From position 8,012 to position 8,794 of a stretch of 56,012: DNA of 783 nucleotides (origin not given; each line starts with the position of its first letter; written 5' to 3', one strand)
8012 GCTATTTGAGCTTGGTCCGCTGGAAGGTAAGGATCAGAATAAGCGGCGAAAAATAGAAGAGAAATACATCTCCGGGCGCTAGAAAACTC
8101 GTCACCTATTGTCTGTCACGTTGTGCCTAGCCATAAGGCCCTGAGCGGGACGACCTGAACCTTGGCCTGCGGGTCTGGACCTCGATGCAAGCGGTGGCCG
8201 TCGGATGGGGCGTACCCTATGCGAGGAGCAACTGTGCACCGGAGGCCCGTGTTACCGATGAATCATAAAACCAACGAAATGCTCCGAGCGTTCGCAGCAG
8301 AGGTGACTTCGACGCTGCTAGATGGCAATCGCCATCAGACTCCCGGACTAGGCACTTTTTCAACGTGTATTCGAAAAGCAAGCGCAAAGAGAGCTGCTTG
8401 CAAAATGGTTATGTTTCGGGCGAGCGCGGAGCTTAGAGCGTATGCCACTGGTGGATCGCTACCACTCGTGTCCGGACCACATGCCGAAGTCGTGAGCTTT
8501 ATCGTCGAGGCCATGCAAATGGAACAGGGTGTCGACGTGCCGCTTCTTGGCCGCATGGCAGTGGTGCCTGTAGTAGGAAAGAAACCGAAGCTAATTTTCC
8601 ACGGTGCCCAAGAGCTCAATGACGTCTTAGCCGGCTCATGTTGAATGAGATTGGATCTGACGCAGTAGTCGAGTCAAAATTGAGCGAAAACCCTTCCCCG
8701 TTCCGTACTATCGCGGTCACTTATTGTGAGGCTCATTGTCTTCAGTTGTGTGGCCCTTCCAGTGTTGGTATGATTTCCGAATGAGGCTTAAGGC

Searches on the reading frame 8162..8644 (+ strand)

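Call 68: search_protein_families(library=pfam, proteins=[window:8162-8644:+], max_evalue=0.01)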
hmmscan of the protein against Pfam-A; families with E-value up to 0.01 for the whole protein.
window:8162-8644:+ (160 aa): 1 family
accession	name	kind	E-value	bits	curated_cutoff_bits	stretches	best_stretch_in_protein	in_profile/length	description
PF00216.26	Bac_DNA_binding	-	0.0045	17.6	22.4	0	36-75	20-59/90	Bacterial DNA-binding protein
